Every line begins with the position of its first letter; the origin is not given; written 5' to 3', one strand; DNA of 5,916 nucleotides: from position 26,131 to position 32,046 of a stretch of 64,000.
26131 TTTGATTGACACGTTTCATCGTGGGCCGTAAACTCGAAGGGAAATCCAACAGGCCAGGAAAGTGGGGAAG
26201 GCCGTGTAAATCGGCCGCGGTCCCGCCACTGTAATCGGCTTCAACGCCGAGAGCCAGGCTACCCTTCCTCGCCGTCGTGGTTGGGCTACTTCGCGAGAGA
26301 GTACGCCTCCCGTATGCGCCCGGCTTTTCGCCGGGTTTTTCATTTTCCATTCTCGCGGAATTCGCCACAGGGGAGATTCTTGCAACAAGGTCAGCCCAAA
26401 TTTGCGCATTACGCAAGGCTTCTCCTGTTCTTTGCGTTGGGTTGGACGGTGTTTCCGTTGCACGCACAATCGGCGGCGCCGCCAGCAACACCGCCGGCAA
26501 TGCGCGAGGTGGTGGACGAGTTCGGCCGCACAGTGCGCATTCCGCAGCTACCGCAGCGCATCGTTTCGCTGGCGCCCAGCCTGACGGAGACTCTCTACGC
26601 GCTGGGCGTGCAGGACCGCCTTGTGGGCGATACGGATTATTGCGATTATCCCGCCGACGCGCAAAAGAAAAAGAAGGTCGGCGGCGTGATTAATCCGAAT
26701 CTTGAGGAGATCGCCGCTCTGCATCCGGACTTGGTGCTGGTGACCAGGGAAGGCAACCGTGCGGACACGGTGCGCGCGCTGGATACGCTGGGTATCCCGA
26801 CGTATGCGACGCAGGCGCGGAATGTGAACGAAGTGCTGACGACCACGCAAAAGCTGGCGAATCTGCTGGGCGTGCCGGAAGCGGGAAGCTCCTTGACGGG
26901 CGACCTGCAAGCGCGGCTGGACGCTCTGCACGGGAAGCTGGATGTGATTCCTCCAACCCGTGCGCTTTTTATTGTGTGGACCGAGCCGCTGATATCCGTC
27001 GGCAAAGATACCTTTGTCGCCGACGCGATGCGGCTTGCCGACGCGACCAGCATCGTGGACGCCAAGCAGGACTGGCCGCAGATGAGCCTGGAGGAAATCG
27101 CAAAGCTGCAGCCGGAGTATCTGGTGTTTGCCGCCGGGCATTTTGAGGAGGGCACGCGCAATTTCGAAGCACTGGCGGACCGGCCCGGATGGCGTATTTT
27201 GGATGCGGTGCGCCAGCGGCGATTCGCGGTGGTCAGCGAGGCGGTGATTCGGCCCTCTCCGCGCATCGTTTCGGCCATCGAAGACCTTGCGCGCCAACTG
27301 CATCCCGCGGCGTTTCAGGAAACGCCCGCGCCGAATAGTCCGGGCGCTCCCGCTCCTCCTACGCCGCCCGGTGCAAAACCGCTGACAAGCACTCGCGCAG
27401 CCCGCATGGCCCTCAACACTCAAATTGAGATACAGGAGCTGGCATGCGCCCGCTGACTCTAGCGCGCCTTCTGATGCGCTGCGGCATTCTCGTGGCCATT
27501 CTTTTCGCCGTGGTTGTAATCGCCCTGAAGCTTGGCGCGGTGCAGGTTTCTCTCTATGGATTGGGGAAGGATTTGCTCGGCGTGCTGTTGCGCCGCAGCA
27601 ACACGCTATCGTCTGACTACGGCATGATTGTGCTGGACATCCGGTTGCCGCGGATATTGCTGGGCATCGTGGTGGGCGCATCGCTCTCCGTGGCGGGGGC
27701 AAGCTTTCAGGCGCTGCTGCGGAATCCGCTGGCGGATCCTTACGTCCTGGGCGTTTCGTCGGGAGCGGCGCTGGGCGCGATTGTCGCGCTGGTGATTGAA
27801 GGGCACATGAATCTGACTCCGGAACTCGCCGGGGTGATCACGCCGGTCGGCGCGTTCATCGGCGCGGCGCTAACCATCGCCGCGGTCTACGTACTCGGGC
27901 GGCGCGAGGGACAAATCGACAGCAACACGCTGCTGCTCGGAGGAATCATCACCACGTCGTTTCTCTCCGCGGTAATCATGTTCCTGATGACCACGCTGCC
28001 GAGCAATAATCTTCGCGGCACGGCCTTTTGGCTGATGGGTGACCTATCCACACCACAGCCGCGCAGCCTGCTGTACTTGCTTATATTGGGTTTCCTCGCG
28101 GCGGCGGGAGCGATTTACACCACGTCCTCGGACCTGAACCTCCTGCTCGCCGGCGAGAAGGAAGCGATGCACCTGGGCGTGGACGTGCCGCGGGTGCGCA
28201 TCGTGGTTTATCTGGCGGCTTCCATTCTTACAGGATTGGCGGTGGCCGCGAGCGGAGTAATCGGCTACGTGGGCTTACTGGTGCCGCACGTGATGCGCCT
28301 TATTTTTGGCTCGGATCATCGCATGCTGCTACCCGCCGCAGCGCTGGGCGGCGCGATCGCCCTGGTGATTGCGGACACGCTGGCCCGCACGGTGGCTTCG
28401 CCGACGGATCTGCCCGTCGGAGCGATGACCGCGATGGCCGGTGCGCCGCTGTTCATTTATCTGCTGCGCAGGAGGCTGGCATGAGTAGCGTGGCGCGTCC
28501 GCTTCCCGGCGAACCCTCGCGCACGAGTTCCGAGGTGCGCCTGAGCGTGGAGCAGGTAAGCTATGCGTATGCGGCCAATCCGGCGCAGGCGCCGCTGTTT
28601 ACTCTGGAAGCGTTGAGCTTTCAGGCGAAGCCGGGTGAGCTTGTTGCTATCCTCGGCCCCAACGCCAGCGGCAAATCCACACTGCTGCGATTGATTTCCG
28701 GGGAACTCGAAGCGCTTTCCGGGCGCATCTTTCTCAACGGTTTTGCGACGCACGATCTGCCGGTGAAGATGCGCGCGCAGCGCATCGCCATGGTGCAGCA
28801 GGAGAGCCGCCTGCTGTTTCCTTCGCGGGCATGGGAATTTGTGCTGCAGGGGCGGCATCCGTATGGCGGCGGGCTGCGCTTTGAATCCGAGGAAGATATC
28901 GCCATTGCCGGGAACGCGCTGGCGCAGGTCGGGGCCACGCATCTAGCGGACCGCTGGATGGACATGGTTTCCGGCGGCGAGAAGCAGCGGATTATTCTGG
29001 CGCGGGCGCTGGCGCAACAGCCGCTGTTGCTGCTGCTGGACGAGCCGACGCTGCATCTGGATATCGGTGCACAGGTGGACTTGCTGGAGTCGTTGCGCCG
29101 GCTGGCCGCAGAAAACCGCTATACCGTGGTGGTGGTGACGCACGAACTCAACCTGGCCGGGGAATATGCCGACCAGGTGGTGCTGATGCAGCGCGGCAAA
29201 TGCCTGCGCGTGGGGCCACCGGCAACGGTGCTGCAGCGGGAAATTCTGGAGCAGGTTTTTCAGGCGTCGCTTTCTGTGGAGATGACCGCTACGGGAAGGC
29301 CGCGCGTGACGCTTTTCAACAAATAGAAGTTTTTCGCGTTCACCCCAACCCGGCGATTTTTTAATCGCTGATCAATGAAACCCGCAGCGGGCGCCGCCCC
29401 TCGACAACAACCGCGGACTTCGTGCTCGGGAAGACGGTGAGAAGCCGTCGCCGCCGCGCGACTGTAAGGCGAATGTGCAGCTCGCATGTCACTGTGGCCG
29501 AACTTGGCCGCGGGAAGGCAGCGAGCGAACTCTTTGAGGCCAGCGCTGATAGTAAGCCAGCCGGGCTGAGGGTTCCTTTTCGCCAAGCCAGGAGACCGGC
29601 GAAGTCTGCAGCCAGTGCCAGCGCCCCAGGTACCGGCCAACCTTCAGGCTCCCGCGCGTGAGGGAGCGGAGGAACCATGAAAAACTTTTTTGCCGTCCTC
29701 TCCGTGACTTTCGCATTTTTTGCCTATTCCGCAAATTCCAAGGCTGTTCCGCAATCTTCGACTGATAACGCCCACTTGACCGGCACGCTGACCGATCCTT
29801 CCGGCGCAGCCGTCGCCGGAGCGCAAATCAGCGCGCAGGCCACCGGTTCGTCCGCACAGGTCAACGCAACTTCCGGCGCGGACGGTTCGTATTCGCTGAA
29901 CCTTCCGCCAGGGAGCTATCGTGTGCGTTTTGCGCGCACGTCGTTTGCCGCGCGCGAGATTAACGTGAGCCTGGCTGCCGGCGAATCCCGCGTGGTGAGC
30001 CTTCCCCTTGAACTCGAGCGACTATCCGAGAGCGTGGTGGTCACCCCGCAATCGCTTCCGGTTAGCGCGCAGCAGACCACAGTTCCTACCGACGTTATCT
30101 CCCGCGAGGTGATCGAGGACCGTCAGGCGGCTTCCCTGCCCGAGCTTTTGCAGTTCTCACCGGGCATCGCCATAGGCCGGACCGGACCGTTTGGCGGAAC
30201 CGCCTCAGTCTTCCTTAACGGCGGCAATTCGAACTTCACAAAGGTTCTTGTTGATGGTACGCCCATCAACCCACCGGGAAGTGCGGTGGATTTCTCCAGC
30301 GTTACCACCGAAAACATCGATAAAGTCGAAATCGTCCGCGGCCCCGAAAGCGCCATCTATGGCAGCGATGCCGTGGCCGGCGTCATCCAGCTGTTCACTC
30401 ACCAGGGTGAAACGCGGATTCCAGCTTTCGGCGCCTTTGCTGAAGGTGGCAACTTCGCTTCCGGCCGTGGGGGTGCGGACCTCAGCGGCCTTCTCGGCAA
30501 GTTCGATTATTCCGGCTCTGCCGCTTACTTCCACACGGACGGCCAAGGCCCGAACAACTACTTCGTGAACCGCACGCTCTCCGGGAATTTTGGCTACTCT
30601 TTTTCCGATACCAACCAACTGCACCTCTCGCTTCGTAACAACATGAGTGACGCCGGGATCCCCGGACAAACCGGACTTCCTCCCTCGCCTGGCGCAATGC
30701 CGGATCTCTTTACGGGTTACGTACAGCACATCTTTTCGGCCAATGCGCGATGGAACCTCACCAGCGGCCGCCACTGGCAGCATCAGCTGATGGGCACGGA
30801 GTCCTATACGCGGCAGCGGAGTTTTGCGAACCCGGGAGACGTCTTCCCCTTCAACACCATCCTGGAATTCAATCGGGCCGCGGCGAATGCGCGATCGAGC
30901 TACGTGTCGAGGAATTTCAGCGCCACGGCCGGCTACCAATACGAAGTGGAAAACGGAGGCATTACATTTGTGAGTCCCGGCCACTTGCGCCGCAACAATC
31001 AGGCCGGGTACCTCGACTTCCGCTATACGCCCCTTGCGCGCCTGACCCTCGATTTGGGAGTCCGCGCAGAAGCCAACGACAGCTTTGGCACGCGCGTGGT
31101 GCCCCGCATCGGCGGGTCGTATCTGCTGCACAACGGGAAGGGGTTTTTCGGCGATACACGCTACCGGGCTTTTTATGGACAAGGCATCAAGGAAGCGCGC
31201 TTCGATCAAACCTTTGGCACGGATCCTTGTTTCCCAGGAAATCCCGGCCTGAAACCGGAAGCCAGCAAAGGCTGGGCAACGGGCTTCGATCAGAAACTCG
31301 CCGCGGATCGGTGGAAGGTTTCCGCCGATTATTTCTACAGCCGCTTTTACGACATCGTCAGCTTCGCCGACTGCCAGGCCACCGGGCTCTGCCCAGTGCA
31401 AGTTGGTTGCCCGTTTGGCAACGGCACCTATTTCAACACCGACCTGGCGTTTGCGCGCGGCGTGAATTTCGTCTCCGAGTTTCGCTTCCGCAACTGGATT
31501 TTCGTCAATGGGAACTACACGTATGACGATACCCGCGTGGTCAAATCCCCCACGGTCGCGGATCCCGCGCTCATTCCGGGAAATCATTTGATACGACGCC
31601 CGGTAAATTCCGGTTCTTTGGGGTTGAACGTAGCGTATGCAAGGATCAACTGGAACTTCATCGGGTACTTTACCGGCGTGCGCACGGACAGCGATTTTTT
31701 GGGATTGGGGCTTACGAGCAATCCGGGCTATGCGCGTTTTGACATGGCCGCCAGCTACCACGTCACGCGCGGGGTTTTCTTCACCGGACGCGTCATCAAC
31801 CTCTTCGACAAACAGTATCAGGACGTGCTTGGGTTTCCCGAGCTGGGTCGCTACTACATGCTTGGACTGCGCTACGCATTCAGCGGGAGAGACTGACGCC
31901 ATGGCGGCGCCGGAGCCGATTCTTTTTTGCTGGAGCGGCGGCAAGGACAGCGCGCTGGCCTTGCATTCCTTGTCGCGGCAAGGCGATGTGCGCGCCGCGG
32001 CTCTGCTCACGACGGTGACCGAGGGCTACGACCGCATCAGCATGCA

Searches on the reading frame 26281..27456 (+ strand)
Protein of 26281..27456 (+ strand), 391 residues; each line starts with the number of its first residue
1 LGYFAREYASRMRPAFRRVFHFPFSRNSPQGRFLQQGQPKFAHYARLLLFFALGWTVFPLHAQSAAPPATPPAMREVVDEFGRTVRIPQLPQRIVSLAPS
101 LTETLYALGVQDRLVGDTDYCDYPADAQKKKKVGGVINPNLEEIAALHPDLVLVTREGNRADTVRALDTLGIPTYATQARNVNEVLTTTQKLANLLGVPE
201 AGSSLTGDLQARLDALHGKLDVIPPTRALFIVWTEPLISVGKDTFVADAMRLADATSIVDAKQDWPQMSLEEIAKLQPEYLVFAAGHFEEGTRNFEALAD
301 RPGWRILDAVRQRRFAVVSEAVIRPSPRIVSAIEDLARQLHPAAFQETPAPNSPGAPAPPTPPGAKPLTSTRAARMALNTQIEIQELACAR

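Call 45: search_protein_families(library=ncbifam, proteins=[window:26281-27456:+], max_evalue=0.00001)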
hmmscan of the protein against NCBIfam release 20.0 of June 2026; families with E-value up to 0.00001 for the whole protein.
window:26281-27456:+ (391 aa): 9 families
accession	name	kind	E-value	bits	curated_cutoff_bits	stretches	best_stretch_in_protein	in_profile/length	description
TIGR04281.1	peripla_PGF_1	equivalog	1e-33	116.9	325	1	76-348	6-272/330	PGF-CTERM-anchored ABC transporter substrate-binding protein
NF002894.0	PRK03379.1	equivalog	1.1e-30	106.7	234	1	92-341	24-263/266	vitamin B12 ABC transporter substrate-binding protein BtuF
NF038402.1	TroA_like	subfamily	6.6e-30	104.3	30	1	93-284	1-186/219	helical backbone metal receptor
TIGR03868.1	F420-O_ABCperi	hypoth_equivalog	5.9e-20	71.6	392.4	1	78-341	4-285/287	putative F420-0 ABC transporter substrate-binding protein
NF008501.1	PRK11411.1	subfamily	1.6e-12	47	320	1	75-341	24-291/303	Fe(3+) dicitrate ABC transporter substrate-binding protein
TIGR03659.1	IsdE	equivalog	2.4e-12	46.7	298.65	1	91-315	38-264/292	heme ABC transporter substrate-binding protein IsdE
NF052484.1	sider_BP_EitA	equivalog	4.7e-07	29.2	640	0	77-153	22-102/328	siderophore ABC transporter substrate-binding protein EitA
NF008200.0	PRK10957.1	equivalog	4.9e-06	25.7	205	0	67-161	33-138/330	Fe2+-enterobactin ABC transporter substrate-binding protein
NF007864.0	PRK10576.1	equivalog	6e-06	25.8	252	0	46-319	11-271/297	Fe(3+)-hydroxamate ABC transporter substrate-binding protein FhuD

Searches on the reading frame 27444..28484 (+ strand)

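Call 45: search_protein_families(library=ncbifam, proteins=[window:27444-28484:+], max_evalue=0.00001)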
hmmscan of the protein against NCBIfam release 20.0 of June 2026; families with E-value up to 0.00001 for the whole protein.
window:27444-28484:+ (346 aa): 16 families
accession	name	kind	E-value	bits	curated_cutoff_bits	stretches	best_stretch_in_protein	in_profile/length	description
NF007081.0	PRK09535.1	equivalog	1.5e-78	264.7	461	1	60-344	88-361/366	vitamin B12 ABC transporter permease BtuC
NF003001.0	PRK03784.1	equivalog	7.9e-67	225.7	334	1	47-344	39-328/332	vitamin B12 ABC transporter permease BtuC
TIGR03869.1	F420-0_ABCperm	hypoth_equivalog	2.8e-61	207.6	437.35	1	18-344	5-321/325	putative F420-0 ABC transporter permease subunit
NF007867.0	PRK10577.1-3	subfamily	2.6e-56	191.3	849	1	17-344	386-705/710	Fe(3+)-hydroxamate ABC transporter permease FhuB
NF007299.0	PRK09777.1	equivalog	9.1e-55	186.1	406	1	15-343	8-316/318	Fe(3+) dicitrate ABC transporter permease subunit FecD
NF007871.0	PRK10577.2-2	equivalog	5.3e-52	177.3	899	1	15-343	363-675/679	Fe(3+)-hydroxamate ABC transporter permease FhuB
NF008407.0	PRK11228.1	equivalog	5.3e-52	176.8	396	1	10-344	6-329/330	iron-dicitrate ABC transporter permease FecC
NF007866.0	PRK10577.1-2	equivalog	1e-46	159.6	554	1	59-344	387-663/666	Fe(3+)-hydroxamate ABC transporter permease FhuB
NF007872.0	PRK10577.2-3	equivalog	1e-43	149.7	727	1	18-343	18-330/676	Fe(3+)-hydroxamate ABC transporter permease FhuB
NF007870.0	PRK10577.2-1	equivalog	5.8e-42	144.2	1355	1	52-343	389-672/678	Fe(3+)-hydroxamate ABC transporter permease FhuB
NF007760.0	PRK10441.1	equivalog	1.5e-40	139.3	428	1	7-344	8-329/335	Fe(3+)-siderophore ABC transporter permease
NF007873.0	PRK10577.2-4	equivalog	4.6e-40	138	1012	1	17-341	332-640/646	Fe(3+)-hydroxamate ABC transporter permease FhuB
NF007759.0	PRK10440.1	equivalog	8.4e-40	137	422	1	7-341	6-323/330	iron-enterobactin ABC transporter permease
NF007869.0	PRK10577.1-6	equivalog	3.8e-33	114.8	954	1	19-341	378-691/703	Fe(3+)-hydroxamate ABC transporter permease FhuB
NF007868.0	PRK10577.1-5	equivalog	5.3e-33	114.4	943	1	22-344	357-664/666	Fe(3+)-hydroxamate ABC transporter permease FhuB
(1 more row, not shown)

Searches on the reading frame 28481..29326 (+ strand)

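Call 45: search_protein_families(library=ncbifam, proteins=[window:28481-29326:+], max_evalue=0.00001)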
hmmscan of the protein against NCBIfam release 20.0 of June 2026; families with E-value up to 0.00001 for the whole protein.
window:28481-29326:+ (281 aa): 186 families (the best 25 are shown)
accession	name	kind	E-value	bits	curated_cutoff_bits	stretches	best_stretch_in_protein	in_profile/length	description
TIGR03873.1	F420-0_ABC_ATP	hypoth_equivalog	1.1e-66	224.7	372.4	1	44-275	19-250/256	putative F420-0 ABC transporter ATP-binding protein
NF010068.0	PRK13548.1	equivalog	1.4e-64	217.7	261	1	41-271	20-251/261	heme ABC transporter ATP-binding protein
NF007082.0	PRK09536.1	equivalog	6.8e-59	200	537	1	42-279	19-256/402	corrinoid ABC transporter ATPase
NF008409.0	PRK11231.1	equivalog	2.4e-48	164.7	375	1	41-266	17-241/255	Fe(3+) dicitrate ABC transporter ATP-binding protein FecE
NF052485.1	sider_ATP_EitC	equivalog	3.1e-42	144.8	485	1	43-270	19-242/251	siderophore ABC transporter ATP-binding protein EitC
TIGR02315.1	ABC_phnC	equivalog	7.4e-42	143.4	266.1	1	23-260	4-242/243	phosphonate ABC transporter ATP-binding protein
NF007863.0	PRK10575.1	equivalog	1.8e-41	142.1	433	1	41-266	26-251/265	Fe3+-hydroxamate ABC transporter ATP-binding protein FhuC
NF007606.0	PRK10253.1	equivalog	8.5e-41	140.1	497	1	16-261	3-242/266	iron-enterobactin ABC transporter ATP-binding protein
NF010067.0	PRK13547.1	equivalog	4.8e-40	137.5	374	1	41-266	16-258/272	heme ABC transporter ATP-binding protein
NF053840.1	MnTportMntADein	equivalog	7.3e-40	137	400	1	40-264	15-233/240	manganese ABC transporter ATP-binding protein MntA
TIGR04520.1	ECF_ATPase_1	equivalog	4.1e-38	131.4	315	1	22-258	2-232/269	energy-coupling factor transporter ATPase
TIGR00968.1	3a0106s01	subfamily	5.4e-38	130.8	342.75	1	41-253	15-221/237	sulfate ABC transporter ATP-binding protein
TIGR03375.1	type_I_sec_LssB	subfamily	1.1e-37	129.7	693.1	1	16-253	461-691/696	type I secretion system permease/ATPase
NF040873.1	AztA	equivalog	5.6e-37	127.2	220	1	42-234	8-190/191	zinc ABC transporter ATP-binding protein AztA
TIGR03771.1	anch_rpt_ABC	equivalog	1.1e-36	126.7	268.8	1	48-263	2-212/223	anchored repeat-type ABC transporter ATP-binding subunit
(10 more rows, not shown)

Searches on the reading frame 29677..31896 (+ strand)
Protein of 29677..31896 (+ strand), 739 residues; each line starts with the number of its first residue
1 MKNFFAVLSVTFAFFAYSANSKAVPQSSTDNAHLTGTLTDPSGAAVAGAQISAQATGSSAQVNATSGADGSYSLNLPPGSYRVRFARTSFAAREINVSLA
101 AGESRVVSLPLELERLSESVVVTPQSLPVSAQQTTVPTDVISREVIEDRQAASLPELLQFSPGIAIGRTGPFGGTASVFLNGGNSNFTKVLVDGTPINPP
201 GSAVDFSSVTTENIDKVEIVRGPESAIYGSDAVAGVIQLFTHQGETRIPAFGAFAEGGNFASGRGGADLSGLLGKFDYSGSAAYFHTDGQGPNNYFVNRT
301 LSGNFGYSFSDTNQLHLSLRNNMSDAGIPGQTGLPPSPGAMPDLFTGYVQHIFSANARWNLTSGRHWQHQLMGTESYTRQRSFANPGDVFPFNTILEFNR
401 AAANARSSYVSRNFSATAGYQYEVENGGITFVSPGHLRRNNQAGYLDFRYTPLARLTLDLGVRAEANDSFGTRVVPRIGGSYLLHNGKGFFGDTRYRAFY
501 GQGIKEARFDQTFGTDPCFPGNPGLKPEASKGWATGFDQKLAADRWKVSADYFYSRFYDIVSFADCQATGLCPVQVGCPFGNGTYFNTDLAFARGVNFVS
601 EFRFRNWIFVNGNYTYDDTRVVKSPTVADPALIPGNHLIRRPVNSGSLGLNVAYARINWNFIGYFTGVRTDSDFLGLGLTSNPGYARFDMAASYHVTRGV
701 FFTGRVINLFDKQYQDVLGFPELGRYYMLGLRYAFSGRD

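Call 45: search_protein_families(library=ncbifam, proteins=[window:29677-31896:+], max_evalue=0.00001)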
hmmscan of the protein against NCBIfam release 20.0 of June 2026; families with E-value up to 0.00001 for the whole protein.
window:29677-31896:+ (739 aa): 26 families (the best 25 are shown)
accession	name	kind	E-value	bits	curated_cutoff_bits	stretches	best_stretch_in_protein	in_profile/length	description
TIGR01779.1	TonB-B12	equivalog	1.2e-58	199.1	599.7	1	111-735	22-614/614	TonB-dependent vitamin B12 receptor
NF007926.1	PRK10641.1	equivalog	2.8e-47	161.6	836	2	114-246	24-158/617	TonB-dependent vitamin B12 receptor BtuB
TIGR01785.1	TonB-hemin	subfamily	5e-36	124.4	316.85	2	332-735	357-677/677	TonB-dependent heme/hemoglobin receptor family protein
NF010010.0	PRK13483.1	equivalog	6.7e-33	113.6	927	2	434-735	364-660/660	ligand-gated channel protein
TIGR01786.1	TonB-hemlactrns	subfamily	5e-30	104.5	323.75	2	513-735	477-719/719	TonB-dependent hemoglobin/transferrin/lactoferrin family receptor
NF010038.0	PRK13513.1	equivalog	2.6e-25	89.1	942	2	427-735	346-659/659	ligand-gated channel protein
TIGR01783.1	TonB-siderophor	subfamily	1.6e-23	83.3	223.5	2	138-355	6-219/649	TonB-dependent siderophore receptor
TIGR04056.1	OMP_RagA_SusC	subfamily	9.7e-23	80.4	368.25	1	34-247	3-209/981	SusC/RagA family TonB-linked outer membrane protein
NF007478.2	PRK10064.1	equivalog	3.4e-19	68.6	745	1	114-243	27-159/663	catecholate siderophore receptor CirA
NF049946.1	TonB_dep_CU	exception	9.1e-17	60.6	700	1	184-328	110-259/683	TonB-dependent receptor, CU motif-type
NF053590.1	TonB_dep_TOL0244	equivalog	3.1e-14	52.5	645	1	111-245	5-143/604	TOL_0244 family TonB-dependent receptor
NF038079.1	TonB_sider_MxcH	equivalog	2.2e-13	49.2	925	1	120-298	118-292/792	TonB-dependent siderophore myxochelin receptor MxcH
TIGR01782.1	TonB-Xanth-Caul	subfamily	5.7e-13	48.1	310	2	138-291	27-177/868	TonB-dependent receptor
NF049945.1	TonB_dep_FCYXU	equivalog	1.7e-12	46.8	825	1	177-315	97-243/697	TonB-dependent receptor, FCYXU motif-type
NF010011.0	PRK13484.1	equivalog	2.7e-12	45.8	1197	1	118-244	31-161/682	IreA family TonB-dependent siderophore receptor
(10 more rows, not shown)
